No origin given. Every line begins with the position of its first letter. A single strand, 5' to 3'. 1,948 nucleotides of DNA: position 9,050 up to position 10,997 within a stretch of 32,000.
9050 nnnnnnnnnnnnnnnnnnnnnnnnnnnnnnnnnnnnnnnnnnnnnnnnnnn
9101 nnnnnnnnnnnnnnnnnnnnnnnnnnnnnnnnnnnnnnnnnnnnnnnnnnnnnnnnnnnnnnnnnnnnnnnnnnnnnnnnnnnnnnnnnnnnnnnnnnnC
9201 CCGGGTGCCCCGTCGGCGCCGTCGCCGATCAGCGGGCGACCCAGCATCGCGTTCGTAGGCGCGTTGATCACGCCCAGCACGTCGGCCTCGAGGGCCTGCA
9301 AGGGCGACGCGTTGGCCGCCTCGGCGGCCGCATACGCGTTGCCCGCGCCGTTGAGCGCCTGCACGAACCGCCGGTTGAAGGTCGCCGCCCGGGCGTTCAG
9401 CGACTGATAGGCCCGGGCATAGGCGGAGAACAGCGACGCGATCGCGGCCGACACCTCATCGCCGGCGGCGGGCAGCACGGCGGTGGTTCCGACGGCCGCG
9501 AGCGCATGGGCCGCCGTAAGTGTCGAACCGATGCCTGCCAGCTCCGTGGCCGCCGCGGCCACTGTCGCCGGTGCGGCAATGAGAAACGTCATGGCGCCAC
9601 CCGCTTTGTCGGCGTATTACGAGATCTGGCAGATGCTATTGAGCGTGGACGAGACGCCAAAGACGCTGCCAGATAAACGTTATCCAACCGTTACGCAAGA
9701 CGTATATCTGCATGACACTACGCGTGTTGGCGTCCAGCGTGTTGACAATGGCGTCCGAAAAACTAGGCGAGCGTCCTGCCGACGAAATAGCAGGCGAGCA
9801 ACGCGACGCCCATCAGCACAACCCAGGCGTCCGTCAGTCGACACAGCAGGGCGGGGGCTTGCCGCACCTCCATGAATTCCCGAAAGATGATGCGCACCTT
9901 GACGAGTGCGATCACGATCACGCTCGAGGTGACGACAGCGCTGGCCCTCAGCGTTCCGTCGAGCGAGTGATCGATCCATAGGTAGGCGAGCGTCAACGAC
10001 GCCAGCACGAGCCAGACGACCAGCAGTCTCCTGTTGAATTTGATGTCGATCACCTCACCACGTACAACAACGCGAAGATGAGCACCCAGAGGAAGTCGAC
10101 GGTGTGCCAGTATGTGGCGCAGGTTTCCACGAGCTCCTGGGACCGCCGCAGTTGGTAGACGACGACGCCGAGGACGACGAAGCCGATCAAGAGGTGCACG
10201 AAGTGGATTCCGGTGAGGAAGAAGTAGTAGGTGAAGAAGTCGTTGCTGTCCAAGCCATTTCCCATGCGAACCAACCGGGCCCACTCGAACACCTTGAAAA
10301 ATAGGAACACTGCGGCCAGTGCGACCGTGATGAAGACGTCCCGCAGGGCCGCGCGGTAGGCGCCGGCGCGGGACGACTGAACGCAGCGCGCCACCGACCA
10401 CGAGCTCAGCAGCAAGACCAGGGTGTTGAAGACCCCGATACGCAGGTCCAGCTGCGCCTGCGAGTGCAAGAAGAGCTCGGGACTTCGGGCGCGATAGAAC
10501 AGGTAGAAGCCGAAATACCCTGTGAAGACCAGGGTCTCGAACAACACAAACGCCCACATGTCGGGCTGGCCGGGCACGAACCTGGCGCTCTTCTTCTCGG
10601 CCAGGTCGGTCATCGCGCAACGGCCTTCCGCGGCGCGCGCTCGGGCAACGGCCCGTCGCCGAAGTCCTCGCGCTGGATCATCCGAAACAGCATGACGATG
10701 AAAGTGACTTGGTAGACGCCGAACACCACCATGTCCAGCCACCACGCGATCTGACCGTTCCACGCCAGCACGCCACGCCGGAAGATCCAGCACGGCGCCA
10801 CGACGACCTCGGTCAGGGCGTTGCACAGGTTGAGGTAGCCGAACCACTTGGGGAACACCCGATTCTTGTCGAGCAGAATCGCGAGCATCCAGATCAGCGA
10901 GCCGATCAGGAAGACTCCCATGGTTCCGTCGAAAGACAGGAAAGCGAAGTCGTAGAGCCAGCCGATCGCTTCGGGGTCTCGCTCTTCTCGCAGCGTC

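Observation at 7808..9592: PE-PGRS protein carrying a GH18 (chitinase/lysozyme-like) catalytic domain as C-terminal cargo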

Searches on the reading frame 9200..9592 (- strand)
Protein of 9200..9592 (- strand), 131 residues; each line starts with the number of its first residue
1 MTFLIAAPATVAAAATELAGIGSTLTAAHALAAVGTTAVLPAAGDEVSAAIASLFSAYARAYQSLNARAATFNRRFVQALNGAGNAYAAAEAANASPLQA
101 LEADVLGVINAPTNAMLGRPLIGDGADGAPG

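Call 50: search_solved_structures(query=window:9200-9592:-, max_evalue=0.01, show_alignments=2)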
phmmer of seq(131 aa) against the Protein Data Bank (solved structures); distinct sequences matched with E-value up to 0.01: 5.
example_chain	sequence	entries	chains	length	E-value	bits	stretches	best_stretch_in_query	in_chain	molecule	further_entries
5xfs_A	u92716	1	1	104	8.3e-13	52.1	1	1-96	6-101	PE family protein PE8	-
4w4l_A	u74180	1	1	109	1e-09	42.2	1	1-98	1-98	PE family protein PE25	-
2g38_A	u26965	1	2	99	1.4e-09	41.7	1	1-95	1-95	PE FAMILY PROTEIN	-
4kxr_A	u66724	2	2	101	1.5e-09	41.6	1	1-95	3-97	PE25 | PE-PGRS family protein PE25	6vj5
4w4k_A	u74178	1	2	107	4.7e-08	36.8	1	7-95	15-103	PE family protein PE25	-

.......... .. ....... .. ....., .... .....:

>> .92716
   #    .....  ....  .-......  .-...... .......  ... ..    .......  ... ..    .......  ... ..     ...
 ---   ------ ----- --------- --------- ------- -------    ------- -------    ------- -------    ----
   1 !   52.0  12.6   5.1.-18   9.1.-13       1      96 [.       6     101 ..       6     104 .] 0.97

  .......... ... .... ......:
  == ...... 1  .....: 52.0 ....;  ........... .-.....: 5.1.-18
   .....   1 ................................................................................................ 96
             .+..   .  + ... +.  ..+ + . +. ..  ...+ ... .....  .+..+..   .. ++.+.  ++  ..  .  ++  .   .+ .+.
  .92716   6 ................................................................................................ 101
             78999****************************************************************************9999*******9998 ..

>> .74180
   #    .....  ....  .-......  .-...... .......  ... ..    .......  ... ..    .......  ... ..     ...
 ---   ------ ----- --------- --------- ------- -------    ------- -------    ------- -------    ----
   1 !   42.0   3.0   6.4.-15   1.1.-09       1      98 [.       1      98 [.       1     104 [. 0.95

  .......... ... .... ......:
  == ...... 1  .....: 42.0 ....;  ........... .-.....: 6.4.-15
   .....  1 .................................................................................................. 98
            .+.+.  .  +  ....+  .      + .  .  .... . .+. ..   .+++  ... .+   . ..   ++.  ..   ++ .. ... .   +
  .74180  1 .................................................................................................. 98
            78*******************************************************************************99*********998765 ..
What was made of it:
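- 9296..9592 (-): PE domain (aa 1-99), predicted as two long helices. Residues 8-9 read Pro-Ala, not the family's name-giving Pro-Glu. Matches PE8 5XFS at 8e-13 and PE25 4W4L at 1e-9 (call 50).
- On PE family (Pfam PF00934): Matches the solved PE8 and PE25 structures (call 50).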

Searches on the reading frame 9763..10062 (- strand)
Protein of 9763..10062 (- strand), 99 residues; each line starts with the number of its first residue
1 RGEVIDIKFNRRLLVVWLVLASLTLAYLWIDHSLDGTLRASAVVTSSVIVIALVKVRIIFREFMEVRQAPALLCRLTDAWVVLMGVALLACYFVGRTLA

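Call 61: search_protein_families(library=pfam, proteins=[window:9763-10062:-], max_evalue=0.001)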
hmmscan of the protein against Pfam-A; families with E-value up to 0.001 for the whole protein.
window:9763-10062:- (99 aa): 1 family
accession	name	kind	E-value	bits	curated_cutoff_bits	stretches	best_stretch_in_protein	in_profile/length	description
PF03626.19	COX4_pro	-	1.5e-09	38.5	28.9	1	14-88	1-71/72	Prokaryotic Cytochrome C oxidase subunit IV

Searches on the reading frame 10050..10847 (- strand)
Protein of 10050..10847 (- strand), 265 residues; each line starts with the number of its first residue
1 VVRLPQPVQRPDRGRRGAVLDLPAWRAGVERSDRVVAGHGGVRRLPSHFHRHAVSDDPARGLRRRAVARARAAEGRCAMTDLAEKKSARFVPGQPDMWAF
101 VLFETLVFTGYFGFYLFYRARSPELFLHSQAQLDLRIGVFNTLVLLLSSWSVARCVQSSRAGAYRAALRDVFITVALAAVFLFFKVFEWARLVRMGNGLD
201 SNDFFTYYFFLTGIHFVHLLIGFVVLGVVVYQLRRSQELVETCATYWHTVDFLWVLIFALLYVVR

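Call 31: search_protein_families(library=pfam, proteins=[window:10050-10847:-], max_evalue=0.001)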
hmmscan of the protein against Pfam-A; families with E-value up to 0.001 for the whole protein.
window:10050-10847:- (265 aa): 1 family
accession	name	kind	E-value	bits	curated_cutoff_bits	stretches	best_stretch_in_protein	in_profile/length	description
PF00510.24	COX3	-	7.1e-11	42.9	23.8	1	97-263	80-255/258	Cytochrome c oxidase subunit III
